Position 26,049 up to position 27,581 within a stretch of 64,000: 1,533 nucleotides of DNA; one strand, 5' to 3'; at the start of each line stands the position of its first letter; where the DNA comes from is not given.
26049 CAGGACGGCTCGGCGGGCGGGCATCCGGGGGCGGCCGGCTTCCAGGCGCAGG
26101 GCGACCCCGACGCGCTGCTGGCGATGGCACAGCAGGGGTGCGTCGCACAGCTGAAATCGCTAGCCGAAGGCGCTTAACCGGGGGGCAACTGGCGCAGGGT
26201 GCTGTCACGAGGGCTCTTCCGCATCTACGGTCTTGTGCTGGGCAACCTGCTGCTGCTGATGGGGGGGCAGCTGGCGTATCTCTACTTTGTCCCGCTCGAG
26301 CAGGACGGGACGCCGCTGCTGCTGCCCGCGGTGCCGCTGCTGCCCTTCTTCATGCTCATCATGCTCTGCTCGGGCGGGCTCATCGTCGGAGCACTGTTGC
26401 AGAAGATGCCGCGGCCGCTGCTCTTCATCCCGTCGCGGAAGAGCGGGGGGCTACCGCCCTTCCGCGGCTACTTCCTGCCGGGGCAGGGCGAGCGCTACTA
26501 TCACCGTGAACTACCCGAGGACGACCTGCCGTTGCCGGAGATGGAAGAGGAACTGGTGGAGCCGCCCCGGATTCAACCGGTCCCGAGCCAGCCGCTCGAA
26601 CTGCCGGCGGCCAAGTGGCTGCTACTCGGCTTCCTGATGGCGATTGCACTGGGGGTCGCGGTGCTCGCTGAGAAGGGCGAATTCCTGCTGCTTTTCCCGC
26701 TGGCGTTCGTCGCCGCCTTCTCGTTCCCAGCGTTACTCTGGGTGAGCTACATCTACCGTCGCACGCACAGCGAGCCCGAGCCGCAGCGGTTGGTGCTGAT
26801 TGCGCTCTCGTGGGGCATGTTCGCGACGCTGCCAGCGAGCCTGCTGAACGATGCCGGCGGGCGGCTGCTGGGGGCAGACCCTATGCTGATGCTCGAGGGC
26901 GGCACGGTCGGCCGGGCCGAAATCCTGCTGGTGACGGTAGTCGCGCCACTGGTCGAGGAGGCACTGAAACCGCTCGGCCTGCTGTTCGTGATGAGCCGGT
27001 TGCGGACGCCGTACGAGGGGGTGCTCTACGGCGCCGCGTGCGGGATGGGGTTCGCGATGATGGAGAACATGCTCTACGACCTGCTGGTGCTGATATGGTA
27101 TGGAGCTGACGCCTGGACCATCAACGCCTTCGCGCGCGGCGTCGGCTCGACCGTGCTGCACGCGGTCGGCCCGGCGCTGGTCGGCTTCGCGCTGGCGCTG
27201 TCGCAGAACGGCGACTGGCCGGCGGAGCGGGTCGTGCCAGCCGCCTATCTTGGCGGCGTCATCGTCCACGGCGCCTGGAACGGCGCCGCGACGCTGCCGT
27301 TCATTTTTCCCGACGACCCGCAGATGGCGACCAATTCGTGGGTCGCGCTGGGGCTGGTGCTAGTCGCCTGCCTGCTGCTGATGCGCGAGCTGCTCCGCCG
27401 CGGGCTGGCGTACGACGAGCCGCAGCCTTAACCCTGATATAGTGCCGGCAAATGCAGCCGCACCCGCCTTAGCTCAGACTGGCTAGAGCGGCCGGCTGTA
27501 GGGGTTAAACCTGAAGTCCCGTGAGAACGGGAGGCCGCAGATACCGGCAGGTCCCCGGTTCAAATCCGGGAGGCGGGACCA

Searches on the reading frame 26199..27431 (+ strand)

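Call 15: search_protein_families(library=pfam, proteins=[window:26199-27431:+], max_evalue=0.00001)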
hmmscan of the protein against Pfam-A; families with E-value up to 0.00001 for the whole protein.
window:26199-27431:+ (410 aa): 1 family
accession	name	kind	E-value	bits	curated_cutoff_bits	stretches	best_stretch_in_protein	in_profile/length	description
PF13367.11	PrsW-protease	-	3.9e-28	98.8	23.5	1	194-366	1-176/196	PrsW family intramembrane metalloprotease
